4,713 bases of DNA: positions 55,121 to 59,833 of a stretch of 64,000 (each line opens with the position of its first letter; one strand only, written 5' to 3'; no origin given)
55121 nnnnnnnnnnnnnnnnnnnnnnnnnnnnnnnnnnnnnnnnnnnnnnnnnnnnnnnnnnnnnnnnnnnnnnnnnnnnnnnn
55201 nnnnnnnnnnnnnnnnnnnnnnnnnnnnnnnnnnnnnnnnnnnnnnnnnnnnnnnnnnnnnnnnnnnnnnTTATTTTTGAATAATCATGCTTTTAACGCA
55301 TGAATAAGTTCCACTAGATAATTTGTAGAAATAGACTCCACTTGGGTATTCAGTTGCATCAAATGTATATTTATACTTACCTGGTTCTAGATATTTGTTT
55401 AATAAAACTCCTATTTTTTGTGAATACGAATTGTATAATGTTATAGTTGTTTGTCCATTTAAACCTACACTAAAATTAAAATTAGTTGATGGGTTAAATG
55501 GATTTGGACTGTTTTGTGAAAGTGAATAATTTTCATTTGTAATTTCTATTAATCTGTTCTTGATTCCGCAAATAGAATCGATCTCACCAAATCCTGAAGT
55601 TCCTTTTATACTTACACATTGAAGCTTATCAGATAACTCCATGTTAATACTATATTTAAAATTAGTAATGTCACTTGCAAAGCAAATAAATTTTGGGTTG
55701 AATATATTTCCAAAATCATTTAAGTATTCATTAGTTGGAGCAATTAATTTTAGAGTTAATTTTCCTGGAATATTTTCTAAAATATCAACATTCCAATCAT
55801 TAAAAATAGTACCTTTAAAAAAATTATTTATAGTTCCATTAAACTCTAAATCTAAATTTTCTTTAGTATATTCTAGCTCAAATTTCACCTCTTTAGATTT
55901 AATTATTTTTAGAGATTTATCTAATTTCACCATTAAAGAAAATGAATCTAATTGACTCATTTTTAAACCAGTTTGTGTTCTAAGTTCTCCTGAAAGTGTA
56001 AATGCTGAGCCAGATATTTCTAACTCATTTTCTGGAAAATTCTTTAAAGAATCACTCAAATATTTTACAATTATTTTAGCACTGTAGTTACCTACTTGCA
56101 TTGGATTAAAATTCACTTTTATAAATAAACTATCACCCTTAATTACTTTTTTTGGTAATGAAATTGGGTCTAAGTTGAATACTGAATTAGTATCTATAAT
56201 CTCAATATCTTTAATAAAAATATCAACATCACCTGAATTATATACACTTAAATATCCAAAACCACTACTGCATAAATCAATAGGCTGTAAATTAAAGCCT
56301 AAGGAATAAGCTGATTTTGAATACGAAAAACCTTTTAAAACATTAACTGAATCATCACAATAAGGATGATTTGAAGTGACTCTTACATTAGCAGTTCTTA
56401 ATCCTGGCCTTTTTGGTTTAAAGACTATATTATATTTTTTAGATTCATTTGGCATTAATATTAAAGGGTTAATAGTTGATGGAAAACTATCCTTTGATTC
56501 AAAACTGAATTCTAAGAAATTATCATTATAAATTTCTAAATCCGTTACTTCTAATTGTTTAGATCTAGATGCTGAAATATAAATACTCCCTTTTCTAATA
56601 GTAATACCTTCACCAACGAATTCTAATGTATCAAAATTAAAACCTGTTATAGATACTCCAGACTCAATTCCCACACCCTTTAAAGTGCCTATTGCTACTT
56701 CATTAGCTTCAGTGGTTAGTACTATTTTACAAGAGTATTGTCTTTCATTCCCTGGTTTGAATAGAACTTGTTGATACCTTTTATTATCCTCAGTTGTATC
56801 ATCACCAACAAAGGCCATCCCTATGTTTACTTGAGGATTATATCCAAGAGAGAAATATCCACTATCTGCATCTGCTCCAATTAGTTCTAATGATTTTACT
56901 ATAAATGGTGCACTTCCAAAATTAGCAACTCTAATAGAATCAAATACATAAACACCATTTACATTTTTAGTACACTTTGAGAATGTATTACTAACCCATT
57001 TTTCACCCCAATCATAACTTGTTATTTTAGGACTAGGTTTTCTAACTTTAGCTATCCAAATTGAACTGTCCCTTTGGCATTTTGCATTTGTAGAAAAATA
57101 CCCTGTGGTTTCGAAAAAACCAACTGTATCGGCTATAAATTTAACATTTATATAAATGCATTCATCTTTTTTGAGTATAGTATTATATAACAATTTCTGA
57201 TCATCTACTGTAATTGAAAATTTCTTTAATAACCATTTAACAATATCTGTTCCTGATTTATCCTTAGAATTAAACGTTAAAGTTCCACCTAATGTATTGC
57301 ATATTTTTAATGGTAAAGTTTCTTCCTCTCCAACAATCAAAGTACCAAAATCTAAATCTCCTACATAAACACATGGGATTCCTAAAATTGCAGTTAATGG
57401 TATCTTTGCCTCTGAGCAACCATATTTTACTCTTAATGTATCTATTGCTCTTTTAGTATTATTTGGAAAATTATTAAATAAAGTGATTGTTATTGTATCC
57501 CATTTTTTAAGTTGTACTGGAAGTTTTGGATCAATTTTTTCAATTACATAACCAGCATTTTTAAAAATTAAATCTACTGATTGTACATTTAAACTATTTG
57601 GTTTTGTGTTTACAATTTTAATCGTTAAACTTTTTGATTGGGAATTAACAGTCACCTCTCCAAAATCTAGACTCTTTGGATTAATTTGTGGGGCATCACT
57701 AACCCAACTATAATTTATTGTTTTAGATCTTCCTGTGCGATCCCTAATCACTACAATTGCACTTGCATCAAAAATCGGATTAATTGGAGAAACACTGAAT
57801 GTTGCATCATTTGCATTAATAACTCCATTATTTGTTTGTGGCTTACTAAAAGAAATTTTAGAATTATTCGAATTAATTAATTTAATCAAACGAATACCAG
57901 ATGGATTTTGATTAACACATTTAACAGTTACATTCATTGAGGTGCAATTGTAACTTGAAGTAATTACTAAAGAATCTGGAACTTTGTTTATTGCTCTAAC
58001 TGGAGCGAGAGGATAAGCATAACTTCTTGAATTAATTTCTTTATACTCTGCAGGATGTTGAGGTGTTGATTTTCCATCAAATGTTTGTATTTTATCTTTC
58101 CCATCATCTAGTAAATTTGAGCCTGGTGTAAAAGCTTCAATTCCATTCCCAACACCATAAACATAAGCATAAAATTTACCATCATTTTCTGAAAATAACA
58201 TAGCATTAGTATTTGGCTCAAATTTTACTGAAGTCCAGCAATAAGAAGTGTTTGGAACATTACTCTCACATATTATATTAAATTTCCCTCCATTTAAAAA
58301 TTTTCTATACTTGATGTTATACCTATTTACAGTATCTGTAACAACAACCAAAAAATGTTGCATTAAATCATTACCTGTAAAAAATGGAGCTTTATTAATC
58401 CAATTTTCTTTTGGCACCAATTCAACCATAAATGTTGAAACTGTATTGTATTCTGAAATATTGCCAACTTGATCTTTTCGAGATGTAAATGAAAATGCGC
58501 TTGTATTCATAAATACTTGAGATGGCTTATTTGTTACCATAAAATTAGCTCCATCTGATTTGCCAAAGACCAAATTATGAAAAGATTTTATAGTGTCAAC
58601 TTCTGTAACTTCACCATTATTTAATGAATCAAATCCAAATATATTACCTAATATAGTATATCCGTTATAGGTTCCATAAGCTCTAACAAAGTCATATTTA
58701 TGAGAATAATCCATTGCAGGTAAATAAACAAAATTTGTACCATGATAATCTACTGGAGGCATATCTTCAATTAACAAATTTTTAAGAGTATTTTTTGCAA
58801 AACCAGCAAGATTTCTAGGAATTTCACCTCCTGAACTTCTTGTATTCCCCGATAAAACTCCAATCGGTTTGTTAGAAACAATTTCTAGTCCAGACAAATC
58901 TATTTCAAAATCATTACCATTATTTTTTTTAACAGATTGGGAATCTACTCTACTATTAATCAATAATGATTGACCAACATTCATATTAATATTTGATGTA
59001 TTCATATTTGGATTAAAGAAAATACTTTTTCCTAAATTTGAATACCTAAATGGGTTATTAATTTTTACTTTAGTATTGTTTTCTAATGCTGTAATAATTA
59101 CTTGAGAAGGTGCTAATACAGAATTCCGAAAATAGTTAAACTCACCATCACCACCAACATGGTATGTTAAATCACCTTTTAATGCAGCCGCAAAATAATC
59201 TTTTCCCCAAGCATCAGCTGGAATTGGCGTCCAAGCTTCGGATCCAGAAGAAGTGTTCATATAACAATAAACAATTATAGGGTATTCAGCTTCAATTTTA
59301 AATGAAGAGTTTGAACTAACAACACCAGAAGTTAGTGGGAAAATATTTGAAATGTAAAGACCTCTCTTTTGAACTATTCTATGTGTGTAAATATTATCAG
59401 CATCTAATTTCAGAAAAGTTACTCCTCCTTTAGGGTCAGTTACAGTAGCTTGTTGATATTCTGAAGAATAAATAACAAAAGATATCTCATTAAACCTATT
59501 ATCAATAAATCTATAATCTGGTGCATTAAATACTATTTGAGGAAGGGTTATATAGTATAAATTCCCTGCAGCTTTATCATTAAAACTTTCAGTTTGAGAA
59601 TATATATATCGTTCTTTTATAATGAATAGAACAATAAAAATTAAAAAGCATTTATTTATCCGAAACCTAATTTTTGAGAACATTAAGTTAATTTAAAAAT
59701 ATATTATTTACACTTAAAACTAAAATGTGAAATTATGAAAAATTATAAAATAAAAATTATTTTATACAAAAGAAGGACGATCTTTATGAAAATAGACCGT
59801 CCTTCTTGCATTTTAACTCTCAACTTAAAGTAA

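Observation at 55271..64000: Tandem pair of paralogous giant T9SS cargo genes belonging to an apparently uncharacterised protein family (third copy at 11918..16423)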

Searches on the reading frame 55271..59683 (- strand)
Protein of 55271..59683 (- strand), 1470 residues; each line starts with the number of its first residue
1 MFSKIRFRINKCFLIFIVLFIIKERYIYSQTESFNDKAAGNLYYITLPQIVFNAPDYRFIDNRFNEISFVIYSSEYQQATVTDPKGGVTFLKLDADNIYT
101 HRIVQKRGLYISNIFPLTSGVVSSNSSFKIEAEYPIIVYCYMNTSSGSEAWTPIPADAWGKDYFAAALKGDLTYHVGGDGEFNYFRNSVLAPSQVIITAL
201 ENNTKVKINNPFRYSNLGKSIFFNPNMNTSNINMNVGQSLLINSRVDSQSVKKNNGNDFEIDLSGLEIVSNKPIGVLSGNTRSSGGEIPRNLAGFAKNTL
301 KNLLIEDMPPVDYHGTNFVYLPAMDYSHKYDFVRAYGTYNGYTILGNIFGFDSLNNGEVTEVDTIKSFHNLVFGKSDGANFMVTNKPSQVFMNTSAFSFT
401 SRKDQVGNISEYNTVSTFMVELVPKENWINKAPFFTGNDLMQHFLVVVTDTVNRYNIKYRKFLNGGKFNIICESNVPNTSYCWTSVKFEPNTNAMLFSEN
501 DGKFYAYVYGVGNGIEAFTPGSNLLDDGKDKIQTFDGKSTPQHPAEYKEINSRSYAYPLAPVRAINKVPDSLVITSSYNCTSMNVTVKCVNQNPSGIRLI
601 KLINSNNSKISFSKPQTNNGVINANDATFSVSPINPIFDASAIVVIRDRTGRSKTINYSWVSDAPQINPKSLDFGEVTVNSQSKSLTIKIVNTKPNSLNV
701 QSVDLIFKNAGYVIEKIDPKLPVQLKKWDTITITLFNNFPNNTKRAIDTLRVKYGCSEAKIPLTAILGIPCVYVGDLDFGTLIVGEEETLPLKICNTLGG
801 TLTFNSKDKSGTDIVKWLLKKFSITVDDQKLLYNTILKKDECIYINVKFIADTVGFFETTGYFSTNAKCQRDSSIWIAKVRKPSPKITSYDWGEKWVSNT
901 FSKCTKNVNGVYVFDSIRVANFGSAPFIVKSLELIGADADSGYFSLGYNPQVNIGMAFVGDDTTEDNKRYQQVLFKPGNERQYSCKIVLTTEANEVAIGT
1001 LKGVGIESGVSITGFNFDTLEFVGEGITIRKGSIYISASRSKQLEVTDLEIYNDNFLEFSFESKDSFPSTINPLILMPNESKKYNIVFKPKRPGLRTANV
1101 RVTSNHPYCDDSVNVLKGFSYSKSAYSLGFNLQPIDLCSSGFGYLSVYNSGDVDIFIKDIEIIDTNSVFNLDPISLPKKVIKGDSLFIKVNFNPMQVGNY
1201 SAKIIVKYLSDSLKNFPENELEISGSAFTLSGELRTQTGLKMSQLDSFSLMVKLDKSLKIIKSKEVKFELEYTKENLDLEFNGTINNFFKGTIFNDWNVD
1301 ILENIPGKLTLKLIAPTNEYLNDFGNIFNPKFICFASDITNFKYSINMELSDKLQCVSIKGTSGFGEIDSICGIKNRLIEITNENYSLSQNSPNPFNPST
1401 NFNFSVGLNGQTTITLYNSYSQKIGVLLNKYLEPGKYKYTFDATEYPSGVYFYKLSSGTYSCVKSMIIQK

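Call 9: search_protein_families(library=pfam, proteins=[window:55271-59683:-], max_evalue=0.1)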
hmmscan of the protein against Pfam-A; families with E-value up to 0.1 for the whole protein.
window:55271-59683:- (1470 aa): 12 families
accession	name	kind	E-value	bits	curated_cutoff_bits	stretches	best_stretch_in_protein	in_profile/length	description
PF17517.7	IgGFc_binding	-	6.3e-31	108.2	25.6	1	154-510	6-297/297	IgGFc binding protein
PF22073.2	Cep192_D4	-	4.7e-10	40.1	35.5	1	1043-1106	34-98/112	Cep192 domain 4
PF22544.2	HYDIN_VesB_CFA65-like_Ig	-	1.5e-07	32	25.5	1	1146-1209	26-87/100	HYDIN/CFA65/VesB-like, Ig-like domain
PF18962.6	Por_Secre_tail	-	1.1e-05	26.1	27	1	1393-1468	3-75/75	Secretion system C-terminal sorting domain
PF15780.11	ASH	-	2.7e-05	24.7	27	0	670-737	12-76/98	Abnormal spindle-like microcephaly-assoc'd, ASPM-SPD-2-Hydin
PF24798.1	Ig-CFAP74_4th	-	3.9e-05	24.2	28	0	1075-1104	52-81/95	CFAP74 forth Ig-like domain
PF22064.2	Cep192_D2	-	0.00044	21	27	0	777-797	14-34/154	Cep192 domain 2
PF24507.1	Ig_CFAP65_4th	-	0.004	18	27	0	1146-1206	3-60/76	CFAP65, fourth Ig-like domain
PF22060.2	Cep192_D1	-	0.006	16.8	27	0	1072-1111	65-104/123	Cep192 domain 1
PF22021.2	RbmA-like_FnIII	-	0.026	14.8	27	1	1355-1452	7-102/111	RbmA-like, FnIII domain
PF24291.1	Ig_CFAP65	-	0.04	14.2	27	0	972-1008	82-118/121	Cilia- and flagella-associated protein 65-like, Ig-like domain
PF00630.25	Filamin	-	0.091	14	26.9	0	1075-1106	55-86/93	Filamin/ABP280 repeat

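Call 10: search_protein_families(library=ncbifam, proteins=[window:55271-59683:-], max_evalue=0.1)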
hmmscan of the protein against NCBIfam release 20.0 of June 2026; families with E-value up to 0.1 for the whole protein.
window:55271-59683:- (1470 aa): 2 families
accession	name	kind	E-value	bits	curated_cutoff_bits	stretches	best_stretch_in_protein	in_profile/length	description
NF012200.0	choice_anch_D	domain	4.7e-17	62.5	45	3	665-712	17-63/108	choice-of-anchor D domain-containing protein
TIGR04183.1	Por_Secre_tail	domain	9.1e-05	22.4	23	1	1393-1469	3-72/72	T9SS type A sorting domain-containing protein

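Call 14: search_solved_structures(query=window:55271-59683:-, max_evalue=1, show_alignments=2)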
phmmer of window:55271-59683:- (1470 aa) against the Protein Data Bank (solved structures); distinct sequences matched with E-value up to 1: 0.

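Call 18: find_homologous_proteins(query=window:55271-59683:-, max_evalue=0.00001)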
Query window:55271-59683:- (1470 aa): 16 proteins with E <= 0.00001 among 7978 candidates.
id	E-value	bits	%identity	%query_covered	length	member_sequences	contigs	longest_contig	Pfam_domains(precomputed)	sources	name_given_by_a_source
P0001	0.0e+0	3324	100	100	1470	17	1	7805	PF22073.3,PF17517.8,PF18962.8,PF22544.3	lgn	-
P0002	3.3e-278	944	38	100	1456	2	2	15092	PF22073.3,PF17517.8,PF18962.8,PF24507.2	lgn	-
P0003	2.3e-199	683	30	99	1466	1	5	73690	PF22073.3,PF21633.4,PF15780.12,PF17517.8,PF24499.2,PF12371.15,PF22544.3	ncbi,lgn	-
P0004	1.0e-107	379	31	59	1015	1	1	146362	PF17517.8,PF18962.8,PF13860.13,PF22544.3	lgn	-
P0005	8.1e-97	343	30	51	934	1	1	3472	PF17517.8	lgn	-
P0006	7.1e-92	327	27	59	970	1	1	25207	PF17517.8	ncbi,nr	ncbi:MAG: domain containing protein [Chlorobi bacterium]|nr:domain containing protein [Chlorobiota b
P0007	1.4e-77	280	28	59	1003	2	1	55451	PF15780.12,PF17517.8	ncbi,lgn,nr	ncbi:MAG: T9SS type A sorting domain-containing protein [Armatimonadetes bacterium]|nr:T9SS type A s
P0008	4.7e-29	119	32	9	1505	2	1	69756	PF22073.3,PF07610.18,PF17517.8,PF18962.8,PF22544.3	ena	-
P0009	6.4e-13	65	41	7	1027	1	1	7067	PF18962.8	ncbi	-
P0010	1.0e-12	65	21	95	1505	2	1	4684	PF22073.3,PF17517.8,PF18962.8,PF22544.3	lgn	-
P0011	4.9e-11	59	36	7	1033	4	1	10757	PF14871.13,PF13205.13,PF02638.22,PF18962.8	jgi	jgi:uncharacterized lipoprotein YddW (UPF0748 family)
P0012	6.1e-11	59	43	6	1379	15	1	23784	PF17652.8,PF18962.8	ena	-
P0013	1.2e-9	54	37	7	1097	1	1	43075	PF18962.8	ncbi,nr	ncbi:MAG: T9SS type A sorting domain-containing protein [Ignavibacteria bacterium]|nr:T9SS type A so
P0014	8.6e-9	52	39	6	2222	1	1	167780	PF23237.2,PF02494.23,PF18962.8,PF25778.2,PF06739.18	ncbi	-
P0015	3.5e-8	50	34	7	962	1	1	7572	PF18962.8,PF22692.2,PF10099.15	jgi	jgi:hypothetical protein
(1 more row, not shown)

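Call 41: find_encoding_contigs(protein=P0001, flank=3000, max_places=6)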
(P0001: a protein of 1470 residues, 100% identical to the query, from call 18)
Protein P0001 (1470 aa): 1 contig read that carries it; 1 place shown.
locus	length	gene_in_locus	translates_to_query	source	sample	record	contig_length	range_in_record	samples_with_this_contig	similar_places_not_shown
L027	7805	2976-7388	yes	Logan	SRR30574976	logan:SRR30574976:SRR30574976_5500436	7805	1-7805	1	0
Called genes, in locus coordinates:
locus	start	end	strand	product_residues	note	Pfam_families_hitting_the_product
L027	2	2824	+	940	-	?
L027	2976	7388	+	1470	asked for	PF17517:IgGFc_binding, PF22073:Cep192_D4 (faint), PF22544:HYDIN_VesB_CFA65-like_Ig (faint), PF18962:Por_Secre_tail (weak)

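Call 61: find_encoding_contigs(protein=P0002, flank=10000, max_places=4)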
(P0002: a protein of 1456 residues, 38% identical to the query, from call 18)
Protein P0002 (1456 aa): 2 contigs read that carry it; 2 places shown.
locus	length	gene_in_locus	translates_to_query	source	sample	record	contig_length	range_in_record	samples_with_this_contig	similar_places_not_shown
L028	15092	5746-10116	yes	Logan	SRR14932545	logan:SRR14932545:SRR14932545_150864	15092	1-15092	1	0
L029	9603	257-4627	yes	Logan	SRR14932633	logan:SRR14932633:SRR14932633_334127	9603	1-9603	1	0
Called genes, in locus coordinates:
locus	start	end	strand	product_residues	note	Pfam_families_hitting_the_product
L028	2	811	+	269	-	?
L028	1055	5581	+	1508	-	PF17517:IgGFc_binding, PF07610:DUF1573 (faint), PF12371:TMEM131_like_N (faint), PF22073:Cep192_D4 (faint), PF22544:HYDIN_VesB_CFA65-like_Ig (faint), PF21633:MOV-10_Ig-like (faint)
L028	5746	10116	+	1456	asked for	PF17517:IgGFc_binding, PF24507:Ig_CFAP65_4th (faint), PF22073:Cep192_D4 (faint), PF18962:Por_Secre_tail (weak)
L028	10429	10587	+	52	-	-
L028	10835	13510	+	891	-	PF10150:RNase_E_G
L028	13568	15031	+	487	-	PF00478:IMPDH, PF00571:CBS, PF03060:NMO, PF00977:His_biosynth (faint), PF01070:FMN_dh (weak)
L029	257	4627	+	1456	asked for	PF17517:IgGFc_binding, PF24507:Ig_CFAP65_4th (faint), PF22073:Cep192_D4 (faint), PF18962:Por_Secre_tail (weak)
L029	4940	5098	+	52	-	-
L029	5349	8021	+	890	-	PF10150:RNase_E_G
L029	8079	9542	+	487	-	PF00478:IMPDH, PF00571:CBS, PF03060:NMO, PF00977:His_biosynth (faint), PF01070:FMN_dh (weak)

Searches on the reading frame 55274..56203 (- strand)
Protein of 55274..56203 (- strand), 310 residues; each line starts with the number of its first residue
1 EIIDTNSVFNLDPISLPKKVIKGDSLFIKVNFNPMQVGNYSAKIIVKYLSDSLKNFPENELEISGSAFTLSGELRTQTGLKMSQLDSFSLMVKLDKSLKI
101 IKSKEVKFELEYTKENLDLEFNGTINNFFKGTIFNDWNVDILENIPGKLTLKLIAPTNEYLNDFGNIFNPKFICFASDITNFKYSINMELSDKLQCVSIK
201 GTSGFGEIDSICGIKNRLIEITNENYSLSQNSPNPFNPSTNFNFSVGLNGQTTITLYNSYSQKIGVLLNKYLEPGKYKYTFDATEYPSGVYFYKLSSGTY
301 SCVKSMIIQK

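Call 67: search_protein_families(library=pfam, proteins=[window:55274-56203:-], max_evalue=1)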
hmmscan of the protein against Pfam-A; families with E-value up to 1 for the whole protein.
window:55274-56203:- (310 aa): 4 families
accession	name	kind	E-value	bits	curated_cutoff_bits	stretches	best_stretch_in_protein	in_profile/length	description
PF18962.6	Por_Secre_tail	-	6.3e-07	30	27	1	233-308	3-75/75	Secretion system C-terminal sorting domain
PF22021.2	RbmA-like_FnIII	-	0.0034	17.7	27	1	195-292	7-102/111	RbmA-like, FnIII domain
PF22544.2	HYDIN_VesB_CFA65-like_Ig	-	0.032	14.9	25.5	1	22-50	60-88/100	HYDIN/CFA65/VesB-like, Ig-like domain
PF24507.1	Ig_CFAP65_4th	-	0.088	13.7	27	1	3-46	19-60/76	CFAP65, fourth Ig-like domain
